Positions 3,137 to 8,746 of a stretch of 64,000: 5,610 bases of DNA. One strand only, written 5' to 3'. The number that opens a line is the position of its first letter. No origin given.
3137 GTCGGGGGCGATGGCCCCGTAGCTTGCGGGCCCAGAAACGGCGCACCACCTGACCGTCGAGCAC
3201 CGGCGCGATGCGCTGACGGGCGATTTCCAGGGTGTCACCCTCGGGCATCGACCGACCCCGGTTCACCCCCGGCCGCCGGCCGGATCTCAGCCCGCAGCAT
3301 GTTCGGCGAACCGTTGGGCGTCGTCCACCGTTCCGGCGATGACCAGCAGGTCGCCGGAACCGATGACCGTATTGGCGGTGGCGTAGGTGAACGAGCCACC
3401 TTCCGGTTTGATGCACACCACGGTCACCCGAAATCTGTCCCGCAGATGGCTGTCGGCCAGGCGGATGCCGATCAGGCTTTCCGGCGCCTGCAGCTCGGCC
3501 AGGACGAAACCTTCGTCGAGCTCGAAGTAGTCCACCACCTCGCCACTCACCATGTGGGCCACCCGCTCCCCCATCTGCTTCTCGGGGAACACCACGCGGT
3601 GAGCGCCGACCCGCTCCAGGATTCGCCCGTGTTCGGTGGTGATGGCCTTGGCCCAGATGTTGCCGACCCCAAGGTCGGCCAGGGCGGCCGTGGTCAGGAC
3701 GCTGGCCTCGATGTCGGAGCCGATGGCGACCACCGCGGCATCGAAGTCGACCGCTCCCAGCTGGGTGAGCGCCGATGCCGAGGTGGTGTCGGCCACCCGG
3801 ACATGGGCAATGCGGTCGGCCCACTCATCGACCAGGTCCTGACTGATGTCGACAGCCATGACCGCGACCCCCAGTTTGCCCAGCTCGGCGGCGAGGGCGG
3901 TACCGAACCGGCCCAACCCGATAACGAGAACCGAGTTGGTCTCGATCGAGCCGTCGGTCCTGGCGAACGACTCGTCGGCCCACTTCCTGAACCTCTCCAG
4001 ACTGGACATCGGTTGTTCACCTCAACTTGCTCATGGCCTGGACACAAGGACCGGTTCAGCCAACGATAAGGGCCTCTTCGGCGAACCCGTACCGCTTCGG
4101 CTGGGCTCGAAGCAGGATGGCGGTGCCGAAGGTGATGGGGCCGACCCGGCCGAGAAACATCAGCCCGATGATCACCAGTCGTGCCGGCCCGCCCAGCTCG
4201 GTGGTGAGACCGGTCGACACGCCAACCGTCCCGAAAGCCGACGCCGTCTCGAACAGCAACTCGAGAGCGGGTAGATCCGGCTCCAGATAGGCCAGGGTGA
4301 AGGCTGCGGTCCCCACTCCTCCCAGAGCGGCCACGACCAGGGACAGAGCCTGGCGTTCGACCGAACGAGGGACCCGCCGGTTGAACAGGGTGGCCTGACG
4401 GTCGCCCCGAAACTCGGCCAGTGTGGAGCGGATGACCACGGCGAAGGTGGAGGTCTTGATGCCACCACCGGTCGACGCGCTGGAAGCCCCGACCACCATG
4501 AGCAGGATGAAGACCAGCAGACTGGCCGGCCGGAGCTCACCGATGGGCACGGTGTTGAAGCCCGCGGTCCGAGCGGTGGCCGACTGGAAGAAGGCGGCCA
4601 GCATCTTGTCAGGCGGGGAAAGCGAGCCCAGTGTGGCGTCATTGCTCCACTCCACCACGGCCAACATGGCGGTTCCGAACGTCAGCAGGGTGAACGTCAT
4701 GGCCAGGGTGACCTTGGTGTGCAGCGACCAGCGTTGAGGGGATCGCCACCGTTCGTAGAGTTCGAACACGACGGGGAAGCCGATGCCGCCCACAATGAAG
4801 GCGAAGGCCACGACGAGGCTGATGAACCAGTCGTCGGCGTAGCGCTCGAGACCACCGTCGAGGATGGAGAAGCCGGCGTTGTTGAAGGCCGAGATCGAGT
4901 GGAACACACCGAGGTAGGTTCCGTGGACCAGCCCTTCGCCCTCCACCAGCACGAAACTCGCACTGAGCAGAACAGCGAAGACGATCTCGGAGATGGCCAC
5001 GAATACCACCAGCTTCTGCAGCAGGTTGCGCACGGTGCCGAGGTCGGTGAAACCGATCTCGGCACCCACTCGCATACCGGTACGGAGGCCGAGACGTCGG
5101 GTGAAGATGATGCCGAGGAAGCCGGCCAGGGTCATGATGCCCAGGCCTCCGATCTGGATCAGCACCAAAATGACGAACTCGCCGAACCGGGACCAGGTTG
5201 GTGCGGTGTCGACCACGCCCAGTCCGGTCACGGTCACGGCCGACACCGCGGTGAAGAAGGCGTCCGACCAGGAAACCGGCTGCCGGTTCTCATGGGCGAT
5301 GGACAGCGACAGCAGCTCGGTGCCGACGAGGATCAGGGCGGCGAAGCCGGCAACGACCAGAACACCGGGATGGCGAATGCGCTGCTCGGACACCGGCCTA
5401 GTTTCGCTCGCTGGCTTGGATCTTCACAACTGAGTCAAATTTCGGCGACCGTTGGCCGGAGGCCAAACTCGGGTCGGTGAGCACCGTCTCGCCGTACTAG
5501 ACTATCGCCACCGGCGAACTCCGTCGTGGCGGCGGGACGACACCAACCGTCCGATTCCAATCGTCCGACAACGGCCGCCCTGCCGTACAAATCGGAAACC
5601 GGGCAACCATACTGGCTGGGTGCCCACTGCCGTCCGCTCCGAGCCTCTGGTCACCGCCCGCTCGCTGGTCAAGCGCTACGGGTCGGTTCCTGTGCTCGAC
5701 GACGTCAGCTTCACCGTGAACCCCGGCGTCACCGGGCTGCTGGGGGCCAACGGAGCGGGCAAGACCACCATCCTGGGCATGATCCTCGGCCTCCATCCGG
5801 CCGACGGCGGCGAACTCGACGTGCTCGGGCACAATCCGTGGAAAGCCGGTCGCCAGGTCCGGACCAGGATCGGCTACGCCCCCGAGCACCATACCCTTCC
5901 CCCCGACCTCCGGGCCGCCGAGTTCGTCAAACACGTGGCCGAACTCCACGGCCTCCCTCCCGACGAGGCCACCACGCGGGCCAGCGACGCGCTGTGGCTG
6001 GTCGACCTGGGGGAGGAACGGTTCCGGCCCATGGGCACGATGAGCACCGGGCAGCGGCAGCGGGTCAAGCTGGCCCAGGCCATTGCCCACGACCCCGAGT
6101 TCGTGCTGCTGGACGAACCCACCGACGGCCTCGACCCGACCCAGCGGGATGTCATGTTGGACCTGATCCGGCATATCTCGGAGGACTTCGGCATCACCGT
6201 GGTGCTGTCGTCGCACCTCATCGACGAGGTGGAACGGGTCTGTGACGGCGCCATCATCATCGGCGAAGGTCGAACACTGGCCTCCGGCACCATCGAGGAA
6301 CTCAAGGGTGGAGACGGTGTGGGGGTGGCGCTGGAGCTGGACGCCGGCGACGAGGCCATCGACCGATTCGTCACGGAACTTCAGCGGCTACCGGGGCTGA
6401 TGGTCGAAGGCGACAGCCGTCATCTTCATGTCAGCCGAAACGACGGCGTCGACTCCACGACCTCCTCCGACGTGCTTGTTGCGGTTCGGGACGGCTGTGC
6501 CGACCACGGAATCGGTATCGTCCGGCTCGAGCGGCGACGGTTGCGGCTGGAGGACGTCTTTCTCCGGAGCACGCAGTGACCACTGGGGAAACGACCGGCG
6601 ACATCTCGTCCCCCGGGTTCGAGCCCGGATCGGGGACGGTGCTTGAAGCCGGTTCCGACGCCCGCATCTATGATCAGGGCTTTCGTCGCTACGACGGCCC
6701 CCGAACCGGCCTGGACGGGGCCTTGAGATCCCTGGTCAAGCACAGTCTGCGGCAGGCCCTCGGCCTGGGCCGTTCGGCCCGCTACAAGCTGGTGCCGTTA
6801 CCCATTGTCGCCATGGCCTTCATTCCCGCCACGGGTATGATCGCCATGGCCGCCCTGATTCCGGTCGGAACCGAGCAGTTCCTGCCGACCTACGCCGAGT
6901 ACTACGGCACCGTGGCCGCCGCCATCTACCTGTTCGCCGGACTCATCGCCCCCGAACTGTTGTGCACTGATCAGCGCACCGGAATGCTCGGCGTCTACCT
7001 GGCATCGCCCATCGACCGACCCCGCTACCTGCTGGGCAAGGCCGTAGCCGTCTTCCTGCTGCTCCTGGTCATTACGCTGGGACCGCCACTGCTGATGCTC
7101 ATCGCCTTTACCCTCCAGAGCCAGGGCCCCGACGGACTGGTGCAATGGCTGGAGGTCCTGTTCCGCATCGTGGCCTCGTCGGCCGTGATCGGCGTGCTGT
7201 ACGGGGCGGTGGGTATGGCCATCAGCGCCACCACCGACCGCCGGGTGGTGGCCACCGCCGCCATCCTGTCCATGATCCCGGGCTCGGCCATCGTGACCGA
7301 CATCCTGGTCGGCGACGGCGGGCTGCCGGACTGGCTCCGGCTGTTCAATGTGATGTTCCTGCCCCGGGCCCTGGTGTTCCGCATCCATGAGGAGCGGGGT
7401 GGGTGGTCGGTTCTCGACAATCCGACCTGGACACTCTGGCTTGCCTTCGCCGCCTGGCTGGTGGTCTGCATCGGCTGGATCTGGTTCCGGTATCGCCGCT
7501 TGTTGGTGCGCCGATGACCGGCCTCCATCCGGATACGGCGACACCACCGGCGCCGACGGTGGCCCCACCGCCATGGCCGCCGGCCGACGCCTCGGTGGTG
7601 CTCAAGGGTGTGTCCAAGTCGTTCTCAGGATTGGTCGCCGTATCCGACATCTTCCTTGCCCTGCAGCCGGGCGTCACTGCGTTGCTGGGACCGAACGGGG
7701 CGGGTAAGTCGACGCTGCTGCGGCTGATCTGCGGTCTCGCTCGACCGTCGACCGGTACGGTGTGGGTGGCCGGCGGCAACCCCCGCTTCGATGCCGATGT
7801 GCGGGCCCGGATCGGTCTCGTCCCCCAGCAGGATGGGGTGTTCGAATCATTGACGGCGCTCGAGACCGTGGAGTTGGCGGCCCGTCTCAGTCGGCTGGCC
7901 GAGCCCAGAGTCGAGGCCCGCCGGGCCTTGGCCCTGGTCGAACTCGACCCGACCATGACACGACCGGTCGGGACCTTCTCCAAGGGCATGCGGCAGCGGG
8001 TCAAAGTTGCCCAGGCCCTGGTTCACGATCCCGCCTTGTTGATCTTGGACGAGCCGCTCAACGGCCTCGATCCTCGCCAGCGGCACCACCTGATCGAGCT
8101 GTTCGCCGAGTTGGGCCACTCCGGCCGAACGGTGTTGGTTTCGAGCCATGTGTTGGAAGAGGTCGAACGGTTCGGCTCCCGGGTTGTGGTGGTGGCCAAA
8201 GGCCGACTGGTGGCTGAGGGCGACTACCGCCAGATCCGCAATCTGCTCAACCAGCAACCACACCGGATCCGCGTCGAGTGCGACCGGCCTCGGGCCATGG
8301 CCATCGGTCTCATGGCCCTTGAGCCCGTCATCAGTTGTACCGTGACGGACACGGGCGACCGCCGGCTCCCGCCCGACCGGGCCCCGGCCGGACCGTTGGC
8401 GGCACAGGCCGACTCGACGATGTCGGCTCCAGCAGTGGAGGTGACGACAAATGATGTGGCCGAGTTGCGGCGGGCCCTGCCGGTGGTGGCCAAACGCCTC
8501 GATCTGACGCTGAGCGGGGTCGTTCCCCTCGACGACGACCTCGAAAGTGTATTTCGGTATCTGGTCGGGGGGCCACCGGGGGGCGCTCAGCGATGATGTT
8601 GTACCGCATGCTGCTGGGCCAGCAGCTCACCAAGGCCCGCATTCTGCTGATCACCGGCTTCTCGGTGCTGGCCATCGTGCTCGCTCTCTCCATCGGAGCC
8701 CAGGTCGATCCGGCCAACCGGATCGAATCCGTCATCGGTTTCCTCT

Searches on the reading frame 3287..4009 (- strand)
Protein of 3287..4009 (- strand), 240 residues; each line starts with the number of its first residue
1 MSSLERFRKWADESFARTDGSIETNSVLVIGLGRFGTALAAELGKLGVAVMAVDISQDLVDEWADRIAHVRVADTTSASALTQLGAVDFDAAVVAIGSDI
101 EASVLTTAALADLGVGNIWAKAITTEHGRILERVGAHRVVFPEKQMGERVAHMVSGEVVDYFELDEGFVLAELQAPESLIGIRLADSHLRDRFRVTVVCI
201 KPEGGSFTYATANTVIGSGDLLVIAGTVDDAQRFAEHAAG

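Call 71: find_encoding_contigs(protein=window:3287-4009:-, flank=10000, max_places=10)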
Protein window:3287-4009:- (240 aa): no gene with exactly this product is on record in the collection.

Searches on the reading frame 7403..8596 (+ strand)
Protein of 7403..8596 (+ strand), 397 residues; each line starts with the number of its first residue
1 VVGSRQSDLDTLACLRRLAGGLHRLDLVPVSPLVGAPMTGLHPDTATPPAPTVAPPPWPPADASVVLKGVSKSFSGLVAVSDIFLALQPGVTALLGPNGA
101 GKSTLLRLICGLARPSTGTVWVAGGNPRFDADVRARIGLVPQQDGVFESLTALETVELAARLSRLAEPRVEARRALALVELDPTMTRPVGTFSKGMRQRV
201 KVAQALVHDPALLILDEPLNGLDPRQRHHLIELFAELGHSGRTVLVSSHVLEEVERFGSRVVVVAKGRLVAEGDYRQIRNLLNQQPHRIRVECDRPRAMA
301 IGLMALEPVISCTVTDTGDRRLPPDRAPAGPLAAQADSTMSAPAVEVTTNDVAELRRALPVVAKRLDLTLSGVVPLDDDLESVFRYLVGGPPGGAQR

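Call 86: search_protein_families(library=pfam, proteins=[window:7403-8596:+], max_evalue=0.00001)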
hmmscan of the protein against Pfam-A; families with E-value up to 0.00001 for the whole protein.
window:7403-8596:+ (397 aa): 2 families
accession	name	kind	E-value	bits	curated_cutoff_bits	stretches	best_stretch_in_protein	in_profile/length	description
PF00005.33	ABC_tran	-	4.5e-30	105.5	25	1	89-220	10-137/137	ABC transporter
PF13304.12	AAA_21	-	1.8e-14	55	27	1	188-249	234-298/304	AAA domain, putative AbiEii toxin, Type IV TA system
